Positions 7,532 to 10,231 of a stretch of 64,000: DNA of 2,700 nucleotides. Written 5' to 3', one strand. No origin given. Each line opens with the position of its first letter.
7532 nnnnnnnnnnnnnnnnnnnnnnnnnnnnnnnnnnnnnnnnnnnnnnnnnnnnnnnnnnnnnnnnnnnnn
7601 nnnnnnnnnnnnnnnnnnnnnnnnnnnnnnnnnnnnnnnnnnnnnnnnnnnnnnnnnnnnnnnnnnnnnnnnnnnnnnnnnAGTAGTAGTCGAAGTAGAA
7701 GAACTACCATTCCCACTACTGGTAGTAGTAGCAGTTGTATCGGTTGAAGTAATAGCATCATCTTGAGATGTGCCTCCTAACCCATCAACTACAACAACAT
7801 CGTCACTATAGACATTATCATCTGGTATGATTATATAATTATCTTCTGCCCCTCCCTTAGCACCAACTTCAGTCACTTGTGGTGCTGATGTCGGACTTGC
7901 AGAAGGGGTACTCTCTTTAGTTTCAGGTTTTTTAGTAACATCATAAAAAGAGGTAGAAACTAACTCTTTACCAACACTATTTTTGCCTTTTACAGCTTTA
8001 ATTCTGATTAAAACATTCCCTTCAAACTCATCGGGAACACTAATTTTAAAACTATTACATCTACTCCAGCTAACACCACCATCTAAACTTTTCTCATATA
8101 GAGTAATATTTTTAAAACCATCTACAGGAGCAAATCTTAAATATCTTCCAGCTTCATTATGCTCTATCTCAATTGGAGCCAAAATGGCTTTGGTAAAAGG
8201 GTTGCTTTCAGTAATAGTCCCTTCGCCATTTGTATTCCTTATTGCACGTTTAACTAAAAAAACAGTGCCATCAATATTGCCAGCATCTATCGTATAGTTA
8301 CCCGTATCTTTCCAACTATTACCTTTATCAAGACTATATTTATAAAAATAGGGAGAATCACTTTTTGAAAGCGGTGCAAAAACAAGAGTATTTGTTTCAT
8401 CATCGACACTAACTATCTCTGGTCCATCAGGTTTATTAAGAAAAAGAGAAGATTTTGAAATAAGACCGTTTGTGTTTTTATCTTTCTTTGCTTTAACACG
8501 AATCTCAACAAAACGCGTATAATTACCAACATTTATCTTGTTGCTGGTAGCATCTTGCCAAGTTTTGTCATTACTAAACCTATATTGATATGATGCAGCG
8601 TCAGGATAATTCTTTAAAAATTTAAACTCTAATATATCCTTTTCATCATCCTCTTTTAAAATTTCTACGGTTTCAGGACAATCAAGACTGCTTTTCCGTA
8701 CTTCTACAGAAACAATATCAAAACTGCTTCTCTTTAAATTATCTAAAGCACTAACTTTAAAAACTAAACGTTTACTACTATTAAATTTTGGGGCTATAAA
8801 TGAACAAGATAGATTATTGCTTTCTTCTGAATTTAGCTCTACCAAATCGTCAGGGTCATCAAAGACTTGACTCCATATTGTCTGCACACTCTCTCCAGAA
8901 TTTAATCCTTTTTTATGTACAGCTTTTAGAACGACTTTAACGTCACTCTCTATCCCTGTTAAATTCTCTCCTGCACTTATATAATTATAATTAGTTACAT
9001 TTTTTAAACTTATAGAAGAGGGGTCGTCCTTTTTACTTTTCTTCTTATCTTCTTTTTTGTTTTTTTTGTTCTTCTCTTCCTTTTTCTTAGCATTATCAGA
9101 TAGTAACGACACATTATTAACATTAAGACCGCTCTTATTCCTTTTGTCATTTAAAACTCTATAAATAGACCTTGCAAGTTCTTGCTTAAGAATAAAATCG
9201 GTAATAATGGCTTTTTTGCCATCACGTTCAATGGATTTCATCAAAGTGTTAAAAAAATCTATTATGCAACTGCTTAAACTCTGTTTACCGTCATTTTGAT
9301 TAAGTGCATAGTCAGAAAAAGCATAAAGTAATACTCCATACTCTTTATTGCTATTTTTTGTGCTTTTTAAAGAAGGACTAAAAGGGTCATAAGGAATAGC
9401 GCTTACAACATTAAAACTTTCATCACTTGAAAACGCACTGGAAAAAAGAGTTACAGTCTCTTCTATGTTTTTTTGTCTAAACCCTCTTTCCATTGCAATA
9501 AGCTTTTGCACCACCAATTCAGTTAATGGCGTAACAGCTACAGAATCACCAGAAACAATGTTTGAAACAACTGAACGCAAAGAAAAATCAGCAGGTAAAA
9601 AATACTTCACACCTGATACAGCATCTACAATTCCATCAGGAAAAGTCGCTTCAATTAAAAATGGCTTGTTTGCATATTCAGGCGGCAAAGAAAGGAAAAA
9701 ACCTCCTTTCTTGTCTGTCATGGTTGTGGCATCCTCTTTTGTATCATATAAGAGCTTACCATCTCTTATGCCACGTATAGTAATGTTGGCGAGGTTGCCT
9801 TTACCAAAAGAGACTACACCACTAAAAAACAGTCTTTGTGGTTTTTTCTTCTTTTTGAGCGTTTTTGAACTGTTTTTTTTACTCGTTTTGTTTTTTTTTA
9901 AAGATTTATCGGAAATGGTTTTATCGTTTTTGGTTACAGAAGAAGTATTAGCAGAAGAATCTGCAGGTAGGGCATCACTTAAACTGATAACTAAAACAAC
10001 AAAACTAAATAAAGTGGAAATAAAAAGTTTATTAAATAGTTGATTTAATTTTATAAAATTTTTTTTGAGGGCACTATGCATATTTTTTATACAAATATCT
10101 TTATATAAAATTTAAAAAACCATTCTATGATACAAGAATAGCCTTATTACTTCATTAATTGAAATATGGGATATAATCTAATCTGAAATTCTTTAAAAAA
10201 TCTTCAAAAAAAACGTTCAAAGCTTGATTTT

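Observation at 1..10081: The largest gene in the window is absent from the ORF track: a >3,360-codon secreted repeat protein open to the left edge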

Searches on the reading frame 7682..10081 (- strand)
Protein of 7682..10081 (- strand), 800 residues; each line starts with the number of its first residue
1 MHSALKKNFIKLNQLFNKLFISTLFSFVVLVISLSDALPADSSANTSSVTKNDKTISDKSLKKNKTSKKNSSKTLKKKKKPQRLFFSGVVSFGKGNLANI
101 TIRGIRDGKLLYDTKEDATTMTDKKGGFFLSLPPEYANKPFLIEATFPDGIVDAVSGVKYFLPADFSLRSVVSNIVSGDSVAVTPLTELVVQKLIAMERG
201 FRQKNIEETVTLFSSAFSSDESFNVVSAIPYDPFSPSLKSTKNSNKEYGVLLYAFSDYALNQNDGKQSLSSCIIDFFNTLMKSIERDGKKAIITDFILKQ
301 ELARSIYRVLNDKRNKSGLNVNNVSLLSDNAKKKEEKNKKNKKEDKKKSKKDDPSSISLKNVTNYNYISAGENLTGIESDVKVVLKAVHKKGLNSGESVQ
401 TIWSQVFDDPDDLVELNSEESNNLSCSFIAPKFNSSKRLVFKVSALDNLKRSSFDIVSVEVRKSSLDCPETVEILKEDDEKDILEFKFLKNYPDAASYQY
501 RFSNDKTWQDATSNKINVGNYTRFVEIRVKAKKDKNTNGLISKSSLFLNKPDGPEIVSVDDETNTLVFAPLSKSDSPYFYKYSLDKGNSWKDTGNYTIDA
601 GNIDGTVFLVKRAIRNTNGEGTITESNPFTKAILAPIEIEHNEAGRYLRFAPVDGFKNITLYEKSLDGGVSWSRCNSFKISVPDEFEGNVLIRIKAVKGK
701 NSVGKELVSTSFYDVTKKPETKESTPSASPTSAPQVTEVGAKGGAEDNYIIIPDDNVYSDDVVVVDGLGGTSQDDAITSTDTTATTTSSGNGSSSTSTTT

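Call 13: find_homologous_proteins(query=window:7682-10081:-)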
Query window:7682-10081:- (800 aa): 1 proteins with E <= 0.001 among 8000 candidates.
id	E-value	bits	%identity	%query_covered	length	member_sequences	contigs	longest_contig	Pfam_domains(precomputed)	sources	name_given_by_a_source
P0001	4.9e-124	433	35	79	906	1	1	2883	-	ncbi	ncbi:MAG: hypothetical protein ACTSXL_00220, partial [Alphaproteobacteria bacterium]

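Call 35: search_protein_representatives(protein=window:7682-10081:-)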
Query: 800 residues. Proteins with E-value up to 0.001 (for the whole library): 72; up to 1e-10: 29; up to 1e-30: 8. The best 72 are listed.
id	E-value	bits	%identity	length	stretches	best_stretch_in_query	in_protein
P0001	1.5e-124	433.3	38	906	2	9-716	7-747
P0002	9.8e-93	328.1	36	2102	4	235-722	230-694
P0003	5.3e-50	186.9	29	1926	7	473-732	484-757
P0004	1.0e-49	186.0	35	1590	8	490-715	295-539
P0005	2.9e-47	177.8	28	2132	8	482-739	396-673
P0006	4.6e-45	170.5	29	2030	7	468-709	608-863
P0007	7.7e-44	166.5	28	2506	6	478-726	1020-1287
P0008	4.8e-39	150.6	28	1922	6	478-697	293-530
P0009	1.5e-27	112.6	29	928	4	475-707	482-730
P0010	4.1e-26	107.9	29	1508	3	486-714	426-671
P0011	1.1e-24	103.2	29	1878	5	478-705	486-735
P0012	2.2e-22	95.5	27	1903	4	466-713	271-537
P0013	7.7e-22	93.8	30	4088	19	541-683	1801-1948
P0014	4.1e-20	88.0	29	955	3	536-722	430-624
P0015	1.2e-19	86.5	34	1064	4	634-726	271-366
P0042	9.4e-07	43.9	30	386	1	119-284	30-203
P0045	1.2e-06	43.5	25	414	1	87-289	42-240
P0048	5.3e-06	41.4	32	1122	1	94-262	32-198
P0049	8.3e-06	40.8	31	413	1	119-257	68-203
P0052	9.9e-06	40.5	31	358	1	118-265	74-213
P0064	1.2e-04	37.0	33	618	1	116-264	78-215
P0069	7.3e-04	34.3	33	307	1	123-260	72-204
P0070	8.1e-04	34.2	34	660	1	118-261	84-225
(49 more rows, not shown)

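Call 39: search_protein_families(library=pfam, proteins=[P0001, P0002, P0003, P0004, P0005], max_evalue=0.01)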
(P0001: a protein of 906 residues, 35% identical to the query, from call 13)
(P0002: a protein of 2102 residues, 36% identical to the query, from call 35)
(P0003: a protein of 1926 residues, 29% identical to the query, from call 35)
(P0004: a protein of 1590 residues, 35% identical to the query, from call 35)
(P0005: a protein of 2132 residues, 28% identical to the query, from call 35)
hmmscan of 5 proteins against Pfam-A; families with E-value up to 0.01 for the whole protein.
P0001 (906 aa): 1 family
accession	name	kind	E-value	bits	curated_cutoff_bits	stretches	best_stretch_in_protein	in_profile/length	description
PF02012.26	BNR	-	0.00029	20.8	27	0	614-624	2-12/12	BNR/Asp-box repeat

P0002 (2102 aa): 4 families
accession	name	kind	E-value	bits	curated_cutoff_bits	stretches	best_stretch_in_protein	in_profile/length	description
PF05345.18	He_PIG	-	1e-72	241.1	24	8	1971-2035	30-94/96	Putative Ig domain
PF13573.12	SprB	-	8.5e-08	32.2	28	0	1611-1628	19-36/37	SprB repeat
PF05510.18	Sarcoglycan_2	-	0.0018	18.6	24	0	1999-2035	56-92/95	Sarcoglycan alpha/epsilon N-terminal domain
PF24908.1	Ig_SIBA-E_2nd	-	0.0036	17.9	27.8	0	960-998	40-77/117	Integrin beta-like protein A-E, second Ig-like domain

P0003 (1926 aa): 3 families
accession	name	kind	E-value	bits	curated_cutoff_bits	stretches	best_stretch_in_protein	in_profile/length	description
PF03174.19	CHB_HEX_C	-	9.6e-08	32.3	23.6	0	797-821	38-63/76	Chitobiase/beta-hexosaminidase C-terminal domain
PF21471.3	Reelin_subrepeat-B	-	1.8e-05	24.9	27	0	797-810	63-76/127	Reelin subrepeat B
PF02012.26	BNR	-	0.0013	18.8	27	0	797-807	1-11/12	BNR/Asp-box repeat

P0004 (1590 aa): 6 families
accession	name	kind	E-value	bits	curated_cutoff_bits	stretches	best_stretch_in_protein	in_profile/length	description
PF00395.25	SLH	-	1.7e-27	95.5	20.8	3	1406-1447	2-44/44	S-layer homology domain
PF02012.26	BNR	-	7.3e-16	56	27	0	485-494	2-11/12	BNR/Asp-box repeat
PF03174.19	CHB_HEX_C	-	1.3e-12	47.9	23.6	0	843-879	37-67/76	Chitobiase/beta-hexosaminidase C-terminal domain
PF21471.3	Reelin_subrepeat-B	-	6.2e-07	29.7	27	0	304-321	63-77/127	Reelin subrepeat B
PF03404.22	Mo-co_dimer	-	1.2e-05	25.8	22.7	0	934-952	49-67/138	Mo-co oxidoreductase dimerisation domain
PF11614.14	FixG_C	-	0.0059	17.2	25.6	0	749-790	45-88/119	IG-like fold at C-terminal of FixG, putative oxidoreductase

P0005 (2132 aa): 1 family
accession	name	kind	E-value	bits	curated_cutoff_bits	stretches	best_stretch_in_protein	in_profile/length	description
PF03174.19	CHB_HEX_C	-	2.7e-17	62.9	23.6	0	1611-1636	38-64/76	Chitobiase/beta-hexosaminidase C-terminal domain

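Call 41: find_encoding_contigs(protein=P0002, flank=10000, max_places=4)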
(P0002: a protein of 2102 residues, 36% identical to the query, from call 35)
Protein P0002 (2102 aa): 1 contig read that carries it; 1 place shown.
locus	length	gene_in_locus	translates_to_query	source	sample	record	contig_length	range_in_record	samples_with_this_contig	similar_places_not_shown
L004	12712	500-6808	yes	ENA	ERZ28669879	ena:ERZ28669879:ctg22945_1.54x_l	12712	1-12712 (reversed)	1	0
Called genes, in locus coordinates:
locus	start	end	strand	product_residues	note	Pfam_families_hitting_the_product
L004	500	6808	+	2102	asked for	PF13573:SprB (faint), PF05345:He_PIG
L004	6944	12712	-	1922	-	?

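Call 42: find_encoding_contigs(protein=P0001, flank=10000, max_places=4)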
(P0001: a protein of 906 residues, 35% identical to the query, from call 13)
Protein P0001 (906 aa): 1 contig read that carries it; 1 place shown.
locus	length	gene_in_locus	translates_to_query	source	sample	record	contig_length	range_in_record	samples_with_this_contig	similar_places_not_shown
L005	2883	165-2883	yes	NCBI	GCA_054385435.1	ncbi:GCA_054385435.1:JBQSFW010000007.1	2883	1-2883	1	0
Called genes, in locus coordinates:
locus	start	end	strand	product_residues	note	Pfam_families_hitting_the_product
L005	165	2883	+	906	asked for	?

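Call 67: search_protein_families(library=pfam, proteins=[P0042, P0045, P0048, P0049, P0052, P0064, P0069, P0070], max_evalue=0.001)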
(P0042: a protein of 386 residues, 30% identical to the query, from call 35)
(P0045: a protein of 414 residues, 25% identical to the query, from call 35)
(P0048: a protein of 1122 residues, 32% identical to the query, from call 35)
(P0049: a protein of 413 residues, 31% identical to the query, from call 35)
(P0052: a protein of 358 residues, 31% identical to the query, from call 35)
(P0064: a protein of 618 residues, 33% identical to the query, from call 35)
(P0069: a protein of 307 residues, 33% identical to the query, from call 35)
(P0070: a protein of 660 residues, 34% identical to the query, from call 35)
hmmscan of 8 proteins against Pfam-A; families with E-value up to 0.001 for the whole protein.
P0042 (386 aa): 0 families

P0045 (414 aa): 0 families

P0048 (1122 aa): 1 family
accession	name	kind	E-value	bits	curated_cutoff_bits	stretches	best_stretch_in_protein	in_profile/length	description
PF18998.6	Flg_new_2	-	5.2e-36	122.9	23.6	4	451-525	2-70/73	Divergent InlB B-repeat domain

P0049 (413 aa): 0 families

P0052 (358 aa): 0 families

P0064 (618 aa): 1 family
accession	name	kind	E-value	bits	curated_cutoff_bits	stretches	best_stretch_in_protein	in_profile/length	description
PF16369.11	GH43_C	-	0.00011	23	23.4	0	384-432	4-44/100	C-terminal lipocalin-like domain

P0069 (307 aa): 0 families

P0070 (660 aa): 1 family
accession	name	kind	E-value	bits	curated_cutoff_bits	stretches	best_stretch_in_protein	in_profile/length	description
PF03793.24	PASTA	-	1.7e-48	162.8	23.2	4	594-653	4-63/64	PASTA domain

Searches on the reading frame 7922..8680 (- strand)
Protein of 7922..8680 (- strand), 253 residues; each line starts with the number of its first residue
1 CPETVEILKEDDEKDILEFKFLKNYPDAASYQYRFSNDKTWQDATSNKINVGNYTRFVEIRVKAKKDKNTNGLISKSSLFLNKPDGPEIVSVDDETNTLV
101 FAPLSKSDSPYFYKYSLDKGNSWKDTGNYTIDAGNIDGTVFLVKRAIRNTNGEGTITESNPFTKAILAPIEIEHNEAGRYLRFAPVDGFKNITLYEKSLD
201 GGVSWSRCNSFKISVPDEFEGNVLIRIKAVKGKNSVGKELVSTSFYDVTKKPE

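Call 65: search_protein_families(library=pfam, proteins=[window:7922-8680:-], max_evalue=10)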
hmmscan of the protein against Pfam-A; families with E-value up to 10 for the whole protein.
seq(253 aa): 5 families
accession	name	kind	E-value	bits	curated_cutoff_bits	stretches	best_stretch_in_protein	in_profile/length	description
PF03174.19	CHB_HEX_C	-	0.00044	20.6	23.6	1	198-233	40-71/76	Chitobiase/beta-hexosaminidase C-terminal domain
PF21471.3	Reelin_subrepeat-B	-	0.12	12.6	27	0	109-131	58-80/127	Reelin subrepeat B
PF15892.11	BNR_4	-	0.12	12.2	27.3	1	30-125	182-266/272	BNR repeat-containing family member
PF21604.3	CRLF2_D1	-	0.35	11.5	27.3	1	114-138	24-48/51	Cytokine receptor-like factor 2-like, D1 domain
PF02012.26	BNR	-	0.85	10.3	27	1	198-207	3-12/12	BNR/Asp-box repeat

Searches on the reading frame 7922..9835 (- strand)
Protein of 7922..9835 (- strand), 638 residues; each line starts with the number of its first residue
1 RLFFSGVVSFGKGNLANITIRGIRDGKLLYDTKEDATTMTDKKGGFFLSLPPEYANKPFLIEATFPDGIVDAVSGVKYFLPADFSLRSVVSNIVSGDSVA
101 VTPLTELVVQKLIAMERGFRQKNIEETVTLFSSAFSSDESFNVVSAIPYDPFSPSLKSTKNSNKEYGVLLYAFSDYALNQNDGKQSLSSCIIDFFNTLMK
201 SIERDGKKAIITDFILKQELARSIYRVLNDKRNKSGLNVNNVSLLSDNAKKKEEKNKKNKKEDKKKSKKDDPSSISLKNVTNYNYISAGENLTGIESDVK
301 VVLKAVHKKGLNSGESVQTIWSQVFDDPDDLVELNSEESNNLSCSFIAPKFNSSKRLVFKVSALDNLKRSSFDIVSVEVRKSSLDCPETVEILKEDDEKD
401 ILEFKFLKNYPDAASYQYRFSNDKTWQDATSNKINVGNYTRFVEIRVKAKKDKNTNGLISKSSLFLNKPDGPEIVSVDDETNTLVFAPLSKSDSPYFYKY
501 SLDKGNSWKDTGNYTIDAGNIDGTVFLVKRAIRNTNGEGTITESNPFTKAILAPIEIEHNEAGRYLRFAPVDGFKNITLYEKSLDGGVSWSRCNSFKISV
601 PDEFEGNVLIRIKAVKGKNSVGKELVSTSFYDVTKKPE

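Call 45: predict_structure(alignment_id=A1)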
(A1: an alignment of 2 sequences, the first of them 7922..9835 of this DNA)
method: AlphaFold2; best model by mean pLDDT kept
length: 638 residues; sequences in the alignment: 2
mean_pLDDT: 37.9   pTM: 0.23
mean pLDDT of the five models: 37.9, 34.4, 33.7, 29.8, 28.9
residues with pLDDT >= 90: 0; 70-90: 4; 50-70: 126; < 50: 508
segments of 3 or more residues with pLDDT < 50: 1-12, 24-35, 42-45, 71-84, 92-390, 439-442, 451-484, 488-497, 503-507, 515-579, 595-608, 612-638
pLDDT, mean of each block of 10 residues (from residue 1): 39 56 46 47 51 58 59 45 49 40 31 31 28 24 20 23 29 37 37 43 31 28 27 24 23 25 26 23 24 30 28 25 22 25 29 30 29 26 32 54 59 63 64 60 58 41 41 45 47 43 49 47 38 28 30 29 38 40 58 51 47 37 28 25
secondary structure, 60 per line:
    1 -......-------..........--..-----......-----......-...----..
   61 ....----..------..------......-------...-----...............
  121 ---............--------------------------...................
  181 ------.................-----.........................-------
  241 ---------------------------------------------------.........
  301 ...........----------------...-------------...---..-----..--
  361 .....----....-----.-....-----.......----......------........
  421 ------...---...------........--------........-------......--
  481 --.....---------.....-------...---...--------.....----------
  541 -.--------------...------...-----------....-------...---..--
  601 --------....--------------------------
elements in order (helices of 4 or more, strands of 3 or more residues): E2-7 E15-24 E34-39 E45-50 E59-64 E85-90 E98-100 H106-120 H124-135 H162-180 H187-203 H209-233 H292-311 E344-346 E361-365 E370-373 H381-384 E390-396 E401-406 E413-420 E427-429 E433-435 E442-449 E458-465 E473-478 E483-487 E497-501 E509-511 E515-517 E526-530 E557-559 E566-568 E580-583 E591-593 E609-612

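Call 66: search_solved_structures(query=window:7922-9835:-, max_evalue=10)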
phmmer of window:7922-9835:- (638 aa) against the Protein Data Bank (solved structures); distinct sequences matched with E-value up to 10: 0.

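Call 79: find_related_loci(query=A5, collection=metagenome_contigs, flank=10000)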
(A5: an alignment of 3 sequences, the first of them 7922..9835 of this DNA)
Query A5 (638 aa) in metagenome_contigs; peptide patterns used: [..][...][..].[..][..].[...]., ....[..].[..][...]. (x = any residue, [..] = any of these).
600 stretches matched a pattern, but none encodes a relative of the query by tblastn (E <= 1e-3).

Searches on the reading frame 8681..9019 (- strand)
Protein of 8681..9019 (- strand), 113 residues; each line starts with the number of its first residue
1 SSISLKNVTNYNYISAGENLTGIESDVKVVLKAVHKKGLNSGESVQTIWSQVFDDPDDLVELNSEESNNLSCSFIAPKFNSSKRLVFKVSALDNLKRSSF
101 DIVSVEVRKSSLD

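Call 65: search_protein_families(library=pfam, proteins=[window:8681-9019:-], max_evalue=10)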
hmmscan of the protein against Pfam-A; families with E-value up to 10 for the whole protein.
seq(113 aa): 2 families
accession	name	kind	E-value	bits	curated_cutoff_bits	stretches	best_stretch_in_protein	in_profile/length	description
PF22352.2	K319L-like_PKD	-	0.00074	19.9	27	1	16-107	1-84/84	K319L-like, PKD domain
PF01476.26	LysM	-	0.14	12.6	20.9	1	41-76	5-35/43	LysM domain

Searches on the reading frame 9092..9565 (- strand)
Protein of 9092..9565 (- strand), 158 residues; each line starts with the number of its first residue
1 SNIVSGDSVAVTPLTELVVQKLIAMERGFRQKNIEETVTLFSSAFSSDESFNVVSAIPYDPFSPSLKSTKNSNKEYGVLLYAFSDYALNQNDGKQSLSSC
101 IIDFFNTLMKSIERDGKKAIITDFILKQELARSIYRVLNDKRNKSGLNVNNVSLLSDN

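Call 65: search_protein_families(library=pfam, proteins=[window:9092-9565:-], max_evalue=10)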
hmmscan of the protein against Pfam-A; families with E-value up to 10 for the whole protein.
seq(158 aa): 1 family
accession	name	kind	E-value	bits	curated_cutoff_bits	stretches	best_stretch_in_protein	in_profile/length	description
PF16496.10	SWIRM-assoc_2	-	0.085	13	25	1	101-154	17-70/134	SWIRM-associated domain at the N-terminal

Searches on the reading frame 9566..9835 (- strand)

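Call 65: search_protein_families(library=pfam, proteins=[window:9566-9835:-], max_evalue=10)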
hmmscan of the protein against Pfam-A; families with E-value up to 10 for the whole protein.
seq(90 aa): 1 family
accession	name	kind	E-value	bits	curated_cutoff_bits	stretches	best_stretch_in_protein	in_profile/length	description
PF20598.4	DUF6795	-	0.25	12.1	27.4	1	5-57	2-52/103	Domain of unknown function (DUF6795)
